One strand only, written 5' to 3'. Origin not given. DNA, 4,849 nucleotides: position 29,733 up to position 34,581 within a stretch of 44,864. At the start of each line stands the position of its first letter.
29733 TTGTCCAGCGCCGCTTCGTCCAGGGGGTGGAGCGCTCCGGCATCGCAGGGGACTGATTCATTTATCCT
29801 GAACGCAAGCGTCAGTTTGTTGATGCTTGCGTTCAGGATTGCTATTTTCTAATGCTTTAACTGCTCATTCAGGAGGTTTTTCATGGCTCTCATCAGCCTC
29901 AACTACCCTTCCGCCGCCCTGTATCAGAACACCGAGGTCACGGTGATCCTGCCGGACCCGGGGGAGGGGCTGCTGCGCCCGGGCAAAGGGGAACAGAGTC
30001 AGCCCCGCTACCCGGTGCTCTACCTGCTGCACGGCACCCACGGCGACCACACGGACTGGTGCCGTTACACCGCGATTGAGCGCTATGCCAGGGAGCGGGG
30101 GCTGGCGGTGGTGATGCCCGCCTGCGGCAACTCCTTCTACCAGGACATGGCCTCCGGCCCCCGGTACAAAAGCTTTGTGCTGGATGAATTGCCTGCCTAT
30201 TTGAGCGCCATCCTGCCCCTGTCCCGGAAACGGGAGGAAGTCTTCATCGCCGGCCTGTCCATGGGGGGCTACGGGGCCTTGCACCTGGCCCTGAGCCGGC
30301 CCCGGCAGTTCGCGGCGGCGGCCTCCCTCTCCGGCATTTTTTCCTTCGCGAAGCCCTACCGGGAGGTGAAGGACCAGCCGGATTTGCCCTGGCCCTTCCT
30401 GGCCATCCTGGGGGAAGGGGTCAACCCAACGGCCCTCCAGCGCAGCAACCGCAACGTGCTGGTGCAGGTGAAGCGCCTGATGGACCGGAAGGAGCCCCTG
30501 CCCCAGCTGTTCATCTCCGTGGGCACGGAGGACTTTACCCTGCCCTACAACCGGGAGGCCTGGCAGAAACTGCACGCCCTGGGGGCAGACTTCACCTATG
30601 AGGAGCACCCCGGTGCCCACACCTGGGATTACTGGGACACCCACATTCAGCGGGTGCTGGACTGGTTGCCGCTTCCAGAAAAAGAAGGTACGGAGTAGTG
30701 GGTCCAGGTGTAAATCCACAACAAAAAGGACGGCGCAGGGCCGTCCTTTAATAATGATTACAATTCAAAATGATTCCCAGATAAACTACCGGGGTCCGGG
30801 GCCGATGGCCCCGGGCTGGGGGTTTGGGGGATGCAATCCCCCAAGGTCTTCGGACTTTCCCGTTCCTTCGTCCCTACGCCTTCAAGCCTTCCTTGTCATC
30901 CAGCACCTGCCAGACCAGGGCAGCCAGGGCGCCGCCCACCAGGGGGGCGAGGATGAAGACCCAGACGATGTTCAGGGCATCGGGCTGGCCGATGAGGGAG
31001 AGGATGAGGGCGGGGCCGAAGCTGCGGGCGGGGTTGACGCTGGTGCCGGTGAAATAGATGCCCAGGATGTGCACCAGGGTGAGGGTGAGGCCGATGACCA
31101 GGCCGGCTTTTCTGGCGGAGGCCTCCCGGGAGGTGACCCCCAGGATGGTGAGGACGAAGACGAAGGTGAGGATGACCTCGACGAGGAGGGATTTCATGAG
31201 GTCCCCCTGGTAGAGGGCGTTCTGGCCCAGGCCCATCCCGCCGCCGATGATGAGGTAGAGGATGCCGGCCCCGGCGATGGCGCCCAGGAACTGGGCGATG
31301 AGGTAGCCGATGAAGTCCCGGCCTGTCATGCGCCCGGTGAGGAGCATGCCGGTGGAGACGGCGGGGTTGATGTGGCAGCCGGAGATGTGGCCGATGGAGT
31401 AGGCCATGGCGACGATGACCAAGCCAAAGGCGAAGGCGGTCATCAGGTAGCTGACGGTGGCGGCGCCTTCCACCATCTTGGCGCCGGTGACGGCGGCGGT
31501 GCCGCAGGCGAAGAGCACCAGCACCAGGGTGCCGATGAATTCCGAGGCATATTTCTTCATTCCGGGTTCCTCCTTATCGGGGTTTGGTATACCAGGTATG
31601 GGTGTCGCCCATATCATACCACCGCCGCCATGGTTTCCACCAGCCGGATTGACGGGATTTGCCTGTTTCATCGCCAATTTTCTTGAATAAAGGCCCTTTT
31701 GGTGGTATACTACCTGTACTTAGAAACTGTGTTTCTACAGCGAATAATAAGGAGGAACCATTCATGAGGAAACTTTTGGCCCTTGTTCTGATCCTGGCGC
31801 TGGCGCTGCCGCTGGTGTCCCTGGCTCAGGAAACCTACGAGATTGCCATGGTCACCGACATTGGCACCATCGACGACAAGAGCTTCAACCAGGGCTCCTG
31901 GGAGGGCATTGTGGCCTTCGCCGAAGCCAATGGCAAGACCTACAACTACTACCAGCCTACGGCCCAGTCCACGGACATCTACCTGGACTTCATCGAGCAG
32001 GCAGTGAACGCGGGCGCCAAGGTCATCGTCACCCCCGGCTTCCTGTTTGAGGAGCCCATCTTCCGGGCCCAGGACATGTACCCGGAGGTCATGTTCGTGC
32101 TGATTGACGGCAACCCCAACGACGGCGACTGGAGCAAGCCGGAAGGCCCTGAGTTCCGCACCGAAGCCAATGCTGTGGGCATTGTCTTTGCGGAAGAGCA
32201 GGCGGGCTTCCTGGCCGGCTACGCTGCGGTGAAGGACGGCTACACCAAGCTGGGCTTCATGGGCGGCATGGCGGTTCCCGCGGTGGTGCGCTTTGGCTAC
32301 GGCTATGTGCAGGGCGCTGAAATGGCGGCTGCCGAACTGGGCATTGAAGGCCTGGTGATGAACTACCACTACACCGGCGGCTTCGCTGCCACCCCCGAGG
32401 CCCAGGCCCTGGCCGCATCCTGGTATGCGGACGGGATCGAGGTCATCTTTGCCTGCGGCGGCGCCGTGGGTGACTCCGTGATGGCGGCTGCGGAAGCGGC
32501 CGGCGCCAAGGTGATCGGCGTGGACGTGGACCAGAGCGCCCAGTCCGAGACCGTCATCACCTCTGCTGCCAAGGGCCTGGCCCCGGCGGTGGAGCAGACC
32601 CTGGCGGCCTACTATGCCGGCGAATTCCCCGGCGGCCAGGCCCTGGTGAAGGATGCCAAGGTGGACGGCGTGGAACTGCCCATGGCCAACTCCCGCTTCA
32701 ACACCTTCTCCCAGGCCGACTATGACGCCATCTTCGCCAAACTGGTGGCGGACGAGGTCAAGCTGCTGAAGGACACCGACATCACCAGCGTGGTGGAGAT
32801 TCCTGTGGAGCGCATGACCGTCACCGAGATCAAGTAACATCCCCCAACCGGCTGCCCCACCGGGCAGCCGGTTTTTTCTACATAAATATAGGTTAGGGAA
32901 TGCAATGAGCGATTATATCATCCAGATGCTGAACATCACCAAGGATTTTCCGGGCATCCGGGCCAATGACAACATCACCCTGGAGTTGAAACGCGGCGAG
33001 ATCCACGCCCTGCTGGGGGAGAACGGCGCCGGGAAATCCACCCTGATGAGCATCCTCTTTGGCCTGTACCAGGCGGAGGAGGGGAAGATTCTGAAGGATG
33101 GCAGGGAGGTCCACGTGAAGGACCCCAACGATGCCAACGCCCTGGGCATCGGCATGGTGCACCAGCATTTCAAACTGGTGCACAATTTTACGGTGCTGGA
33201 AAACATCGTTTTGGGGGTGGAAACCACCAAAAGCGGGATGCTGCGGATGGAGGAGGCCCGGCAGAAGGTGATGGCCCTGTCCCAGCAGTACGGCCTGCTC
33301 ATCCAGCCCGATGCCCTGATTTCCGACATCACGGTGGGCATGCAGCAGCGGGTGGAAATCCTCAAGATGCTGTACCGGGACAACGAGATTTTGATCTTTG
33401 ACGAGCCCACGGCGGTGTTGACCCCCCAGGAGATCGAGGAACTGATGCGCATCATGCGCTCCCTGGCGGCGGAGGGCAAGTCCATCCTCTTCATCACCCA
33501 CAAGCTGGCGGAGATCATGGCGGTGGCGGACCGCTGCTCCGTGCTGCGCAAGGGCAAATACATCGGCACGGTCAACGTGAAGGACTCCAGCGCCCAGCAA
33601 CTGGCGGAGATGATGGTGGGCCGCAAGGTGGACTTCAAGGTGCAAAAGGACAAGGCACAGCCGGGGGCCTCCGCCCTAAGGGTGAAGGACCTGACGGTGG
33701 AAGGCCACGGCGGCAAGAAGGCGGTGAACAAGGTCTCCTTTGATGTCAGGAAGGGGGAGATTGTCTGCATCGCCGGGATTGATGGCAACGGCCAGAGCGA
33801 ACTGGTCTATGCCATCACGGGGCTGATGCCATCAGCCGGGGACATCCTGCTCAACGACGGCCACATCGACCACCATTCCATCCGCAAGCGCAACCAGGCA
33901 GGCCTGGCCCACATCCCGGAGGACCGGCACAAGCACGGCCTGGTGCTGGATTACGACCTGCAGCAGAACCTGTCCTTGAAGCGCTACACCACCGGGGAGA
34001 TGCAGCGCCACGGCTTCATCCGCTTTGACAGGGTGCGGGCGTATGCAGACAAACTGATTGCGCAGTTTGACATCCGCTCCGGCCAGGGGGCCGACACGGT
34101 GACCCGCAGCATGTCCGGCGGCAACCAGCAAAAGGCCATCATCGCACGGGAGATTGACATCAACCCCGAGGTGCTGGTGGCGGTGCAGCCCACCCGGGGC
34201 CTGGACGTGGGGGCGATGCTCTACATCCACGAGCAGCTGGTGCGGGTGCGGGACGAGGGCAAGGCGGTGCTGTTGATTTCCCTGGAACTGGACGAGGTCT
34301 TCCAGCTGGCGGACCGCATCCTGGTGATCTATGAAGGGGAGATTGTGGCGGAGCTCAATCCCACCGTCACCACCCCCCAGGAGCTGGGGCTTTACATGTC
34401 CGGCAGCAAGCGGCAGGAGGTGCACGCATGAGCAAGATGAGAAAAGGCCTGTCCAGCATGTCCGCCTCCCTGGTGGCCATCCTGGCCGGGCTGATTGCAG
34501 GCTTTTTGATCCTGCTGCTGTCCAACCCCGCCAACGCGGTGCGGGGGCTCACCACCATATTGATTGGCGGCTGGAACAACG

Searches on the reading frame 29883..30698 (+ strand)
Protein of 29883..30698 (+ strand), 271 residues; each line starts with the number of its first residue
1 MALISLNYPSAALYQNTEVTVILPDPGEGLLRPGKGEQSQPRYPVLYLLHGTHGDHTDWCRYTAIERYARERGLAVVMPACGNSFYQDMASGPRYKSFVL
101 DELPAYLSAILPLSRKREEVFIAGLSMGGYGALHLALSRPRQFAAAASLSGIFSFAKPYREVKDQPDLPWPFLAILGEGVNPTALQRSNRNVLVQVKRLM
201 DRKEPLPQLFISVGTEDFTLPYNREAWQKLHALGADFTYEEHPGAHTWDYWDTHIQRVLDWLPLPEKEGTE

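Call 8: search_protein_families(library=pfam, proteins=[window:29883-30698:+], max_evalue=0.001)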
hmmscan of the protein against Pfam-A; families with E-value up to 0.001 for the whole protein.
window:29883-30698:+ (271 aa): 5 families
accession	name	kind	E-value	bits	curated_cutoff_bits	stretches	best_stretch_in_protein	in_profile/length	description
PF00756.26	Esterase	-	4.2e-22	79.6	22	1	11-256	2-245/251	Putative esterase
PF12697.13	Abhydrolase_6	-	2.8e-05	25.3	26.3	1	47-235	2-148/217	Alpha/beta hydrolase family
PF00326.27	Peptidase_S9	-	0.00012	22.1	22.6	1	117-224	63-162/213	Prolyl oligopeptidase family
PF12146.15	Hydrolase_4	-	0.00016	21.5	27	1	101-160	60-118/239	Serine aminopeptidase, S33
PF02230.22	Abhydrolase_2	-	0.00061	20.1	23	0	113-156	100-143/217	Phospholipase/Carboxylesterase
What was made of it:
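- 29883..30698 (+): Cytoplasmic PF00756 esterase (no signal peptide): a probable accessory enzyme acting on imported esterified oligosaccharides. Pfam Esterase at E 4e-22 (call 8).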

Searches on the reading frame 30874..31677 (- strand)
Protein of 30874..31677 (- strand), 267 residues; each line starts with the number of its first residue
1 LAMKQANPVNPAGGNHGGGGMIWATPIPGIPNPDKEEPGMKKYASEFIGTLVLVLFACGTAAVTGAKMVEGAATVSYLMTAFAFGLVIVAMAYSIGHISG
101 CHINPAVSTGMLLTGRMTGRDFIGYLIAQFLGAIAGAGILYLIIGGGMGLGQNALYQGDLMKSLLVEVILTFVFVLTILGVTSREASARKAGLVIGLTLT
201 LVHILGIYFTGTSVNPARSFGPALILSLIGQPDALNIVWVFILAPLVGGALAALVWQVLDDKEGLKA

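Call 46: search_protein_families(library=pfam, proteins=[window:30874-31677:-], max_evalue=0.0001)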
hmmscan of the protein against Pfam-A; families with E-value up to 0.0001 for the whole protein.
window:30874-31677:- (267 aa): 1 family
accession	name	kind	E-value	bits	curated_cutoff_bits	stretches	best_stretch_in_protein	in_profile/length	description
PF00230.25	MIP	-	3.2e-51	174.7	25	1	40-256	8-222/222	Major intrinsic protein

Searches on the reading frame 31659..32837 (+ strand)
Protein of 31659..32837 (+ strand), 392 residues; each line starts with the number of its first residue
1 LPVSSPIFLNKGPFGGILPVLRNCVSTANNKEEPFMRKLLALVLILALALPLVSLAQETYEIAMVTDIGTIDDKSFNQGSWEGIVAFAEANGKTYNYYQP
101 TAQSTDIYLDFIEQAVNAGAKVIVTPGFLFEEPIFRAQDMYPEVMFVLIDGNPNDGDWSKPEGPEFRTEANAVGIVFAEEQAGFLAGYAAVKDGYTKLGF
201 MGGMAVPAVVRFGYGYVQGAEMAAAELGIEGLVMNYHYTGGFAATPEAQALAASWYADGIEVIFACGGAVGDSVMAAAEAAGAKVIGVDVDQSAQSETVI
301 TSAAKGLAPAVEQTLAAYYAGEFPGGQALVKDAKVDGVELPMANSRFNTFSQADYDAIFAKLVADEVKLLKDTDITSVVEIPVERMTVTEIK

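Call 8: search_protein_families(library=pfam, proteins=[window:31659-32837:+], max_evalue=0.001)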
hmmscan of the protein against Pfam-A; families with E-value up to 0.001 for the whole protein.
window:31659-32837:+ (392 aa): 2 families
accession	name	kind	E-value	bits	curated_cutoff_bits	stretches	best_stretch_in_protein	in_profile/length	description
PF02608.20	Bmp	-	5.2e-42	144.3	24.1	1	63-355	4-280/301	ABC transporter substrate-binding protein PnrA-like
PF13407.12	Peripla_BP_4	-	1.2e-06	28.7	35.1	0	73-124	10-60/258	Periplasmic binding protein domain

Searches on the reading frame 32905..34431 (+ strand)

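Call 8: search_protein_families(library=pfam, proteins=[window:32905-34431:+], max_evalue=0.001)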
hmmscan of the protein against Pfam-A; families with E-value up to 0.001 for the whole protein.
window:32905-34431:+ (508 aa): 5 families
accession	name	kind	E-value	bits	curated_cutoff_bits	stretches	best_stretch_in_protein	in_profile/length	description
PF00005.33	ABC_tran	-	2.9e-46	157.9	25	2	22-170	2-137/137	ABC transporter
PF13304.12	AAA_21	-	6.3e-09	36.8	27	1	147-200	243-299/304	AAA domain, putative AbiEii toxin, Type IV TA system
PF13555.12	AAA_29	-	2e-05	24.7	27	0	25-48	16-39/61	P-loop containing region of AAA domain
PF13175.12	AAA_15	-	5.3e-05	23.4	32.1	0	23-101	16-91/374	AAA ATPase domain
PF03193.22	RsgA_GTPase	-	0.00099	19.4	30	0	24-63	100-138/174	RsgA GTPase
